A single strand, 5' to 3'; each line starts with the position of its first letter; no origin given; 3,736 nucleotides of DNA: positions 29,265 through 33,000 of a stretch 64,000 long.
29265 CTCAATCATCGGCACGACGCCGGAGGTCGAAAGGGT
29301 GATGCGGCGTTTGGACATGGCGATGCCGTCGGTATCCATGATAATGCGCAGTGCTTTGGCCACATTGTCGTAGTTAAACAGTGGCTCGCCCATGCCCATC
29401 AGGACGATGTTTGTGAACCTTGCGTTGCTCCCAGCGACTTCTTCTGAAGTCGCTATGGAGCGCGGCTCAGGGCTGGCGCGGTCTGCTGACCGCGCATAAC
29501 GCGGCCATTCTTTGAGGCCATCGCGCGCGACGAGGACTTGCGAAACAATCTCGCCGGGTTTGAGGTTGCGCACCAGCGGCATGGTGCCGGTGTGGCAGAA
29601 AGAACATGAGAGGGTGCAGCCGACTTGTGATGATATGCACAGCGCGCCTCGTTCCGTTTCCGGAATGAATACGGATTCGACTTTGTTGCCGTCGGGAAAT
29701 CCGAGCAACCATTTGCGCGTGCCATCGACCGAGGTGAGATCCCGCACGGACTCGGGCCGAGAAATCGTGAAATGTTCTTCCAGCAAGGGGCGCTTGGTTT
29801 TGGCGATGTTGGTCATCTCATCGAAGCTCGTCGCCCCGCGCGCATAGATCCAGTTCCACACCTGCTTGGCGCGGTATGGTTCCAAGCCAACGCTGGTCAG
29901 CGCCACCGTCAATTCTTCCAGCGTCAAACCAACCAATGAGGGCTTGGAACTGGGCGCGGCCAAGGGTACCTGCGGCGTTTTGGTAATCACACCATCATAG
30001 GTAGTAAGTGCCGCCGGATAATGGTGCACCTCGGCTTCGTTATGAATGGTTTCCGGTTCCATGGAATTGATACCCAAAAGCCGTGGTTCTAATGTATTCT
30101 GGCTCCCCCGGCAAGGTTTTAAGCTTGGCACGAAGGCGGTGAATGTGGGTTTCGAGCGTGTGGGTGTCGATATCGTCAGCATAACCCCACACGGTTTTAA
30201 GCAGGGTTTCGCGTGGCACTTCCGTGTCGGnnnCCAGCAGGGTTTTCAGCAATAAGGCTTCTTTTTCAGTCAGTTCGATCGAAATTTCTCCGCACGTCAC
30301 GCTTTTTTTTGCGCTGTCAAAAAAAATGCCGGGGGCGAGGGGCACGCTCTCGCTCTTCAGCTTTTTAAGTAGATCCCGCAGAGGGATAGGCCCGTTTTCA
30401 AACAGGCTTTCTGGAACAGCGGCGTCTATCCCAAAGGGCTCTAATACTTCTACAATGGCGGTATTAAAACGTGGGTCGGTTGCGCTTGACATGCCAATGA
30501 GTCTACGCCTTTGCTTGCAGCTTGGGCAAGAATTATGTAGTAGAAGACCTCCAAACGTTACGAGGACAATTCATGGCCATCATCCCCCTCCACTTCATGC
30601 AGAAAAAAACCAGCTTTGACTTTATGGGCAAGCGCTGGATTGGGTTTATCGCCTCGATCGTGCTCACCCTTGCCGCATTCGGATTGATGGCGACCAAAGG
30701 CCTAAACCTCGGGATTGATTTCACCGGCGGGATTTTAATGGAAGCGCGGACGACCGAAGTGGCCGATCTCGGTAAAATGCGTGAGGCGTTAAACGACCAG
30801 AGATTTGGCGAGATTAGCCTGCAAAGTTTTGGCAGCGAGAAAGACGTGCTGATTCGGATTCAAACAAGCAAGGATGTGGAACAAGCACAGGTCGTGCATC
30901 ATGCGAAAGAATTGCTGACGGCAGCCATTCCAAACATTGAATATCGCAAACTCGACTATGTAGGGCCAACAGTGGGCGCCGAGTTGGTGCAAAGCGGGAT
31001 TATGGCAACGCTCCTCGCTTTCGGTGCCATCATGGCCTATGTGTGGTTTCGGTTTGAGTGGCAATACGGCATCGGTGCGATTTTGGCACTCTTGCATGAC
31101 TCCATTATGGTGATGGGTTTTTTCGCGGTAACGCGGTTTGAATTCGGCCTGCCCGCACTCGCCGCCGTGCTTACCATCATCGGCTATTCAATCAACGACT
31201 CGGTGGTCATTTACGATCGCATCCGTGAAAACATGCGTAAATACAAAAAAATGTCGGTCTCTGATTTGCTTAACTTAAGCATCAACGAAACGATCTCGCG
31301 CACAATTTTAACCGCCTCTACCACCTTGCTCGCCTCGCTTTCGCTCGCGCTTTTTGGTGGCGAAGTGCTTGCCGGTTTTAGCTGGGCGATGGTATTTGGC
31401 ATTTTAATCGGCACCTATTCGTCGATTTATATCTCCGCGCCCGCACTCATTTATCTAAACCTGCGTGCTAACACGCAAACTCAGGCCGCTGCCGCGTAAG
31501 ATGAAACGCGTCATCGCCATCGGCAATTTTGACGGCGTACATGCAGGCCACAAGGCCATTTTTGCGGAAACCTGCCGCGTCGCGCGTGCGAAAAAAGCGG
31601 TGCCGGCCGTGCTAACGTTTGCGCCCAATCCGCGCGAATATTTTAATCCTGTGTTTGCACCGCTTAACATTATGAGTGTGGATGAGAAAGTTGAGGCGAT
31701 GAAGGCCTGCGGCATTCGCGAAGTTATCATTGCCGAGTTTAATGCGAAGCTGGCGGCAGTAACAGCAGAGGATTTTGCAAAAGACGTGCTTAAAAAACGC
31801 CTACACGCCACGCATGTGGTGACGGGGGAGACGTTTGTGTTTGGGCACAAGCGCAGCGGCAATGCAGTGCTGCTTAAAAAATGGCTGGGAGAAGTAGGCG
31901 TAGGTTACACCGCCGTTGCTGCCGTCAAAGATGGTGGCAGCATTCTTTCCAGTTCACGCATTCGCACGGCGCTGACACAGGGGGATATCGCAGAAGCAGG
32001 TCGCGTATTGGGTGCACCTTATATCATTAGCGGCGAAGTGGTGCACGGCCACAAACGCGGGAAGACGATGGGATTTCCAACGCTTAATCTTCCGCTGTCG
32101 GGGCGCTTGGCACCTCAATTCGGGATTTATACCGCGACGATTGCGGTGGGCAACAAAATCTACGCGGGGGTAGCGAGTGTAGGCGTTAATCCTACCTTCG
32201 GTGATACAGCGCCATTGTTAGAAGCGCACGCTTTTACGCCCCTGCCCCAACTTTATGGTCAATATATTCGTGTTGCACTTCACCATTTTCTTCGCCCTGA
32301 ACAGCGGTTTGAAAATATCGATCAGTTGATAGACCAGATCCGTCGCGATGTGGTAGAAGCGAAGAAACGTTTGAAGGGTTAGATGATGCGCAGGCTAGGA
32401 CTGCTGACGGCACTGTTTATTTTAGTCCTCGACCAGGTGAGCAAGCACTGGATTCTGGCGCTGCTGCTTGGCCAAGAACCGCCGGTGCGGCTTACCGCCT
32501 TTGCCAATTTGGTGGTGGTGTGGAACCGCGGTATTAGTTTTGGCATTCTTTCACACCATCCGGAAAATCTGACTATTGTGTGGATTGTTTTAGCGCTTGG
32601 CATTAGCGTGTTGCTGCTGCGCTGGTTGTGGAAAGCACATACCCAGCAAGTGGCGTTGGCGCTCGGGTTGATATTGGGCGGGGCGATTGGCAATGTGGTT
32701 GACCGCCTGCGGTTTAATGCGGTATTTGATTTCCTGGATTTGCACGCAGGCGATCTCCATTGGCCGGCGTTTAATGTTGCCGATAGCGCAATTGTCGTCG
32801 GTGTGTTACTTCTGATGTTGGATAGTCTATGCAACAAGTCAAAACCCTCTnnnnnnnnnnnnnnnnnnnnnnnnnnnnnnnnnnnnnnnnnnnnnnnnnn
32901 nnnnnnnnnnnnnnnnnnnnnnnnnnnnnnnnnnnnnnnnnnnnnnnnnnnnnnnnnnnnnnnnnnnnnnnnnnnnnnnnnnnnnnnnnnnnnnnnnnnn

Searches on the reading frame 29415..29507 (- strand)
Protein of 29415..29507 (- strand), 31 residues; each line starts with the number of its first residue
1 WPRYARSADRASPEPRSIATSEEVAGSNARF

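Call 49: search_protein_representatives(alignment_id=A6)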
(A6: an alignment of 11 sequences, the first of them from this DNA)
Query: 11 sequences, 31 profile positions. Proteins with E-value up to 0.001 (for the whole library): 3; up to 1e-10: 0; up to 1e-30: 0. The best 3 are listed.
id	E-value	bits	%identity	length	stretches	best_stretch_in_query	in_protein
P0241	2.3e-07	46.6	-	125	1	3-29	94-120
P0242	2.2e-06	43.5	-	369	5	4-14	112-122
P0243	3.7e-06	42.7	-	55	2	4-30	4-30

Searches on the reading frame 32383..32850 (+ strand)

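Call 74: search_protein_families(library=pfam, max_evalue=0.00001, proteins=[window:32383-32850:+])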
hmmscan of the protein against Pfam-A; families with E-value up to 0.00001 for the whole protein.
window:32383-32850:+ (156 aa): 1 family
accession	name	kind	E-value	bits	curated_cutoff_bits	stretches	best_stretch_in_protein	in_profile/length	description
PF01252.23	Peptidase_A8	-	4.2e-36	124.7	25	1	10-149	2-141/142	Signal peptidase (SPase) II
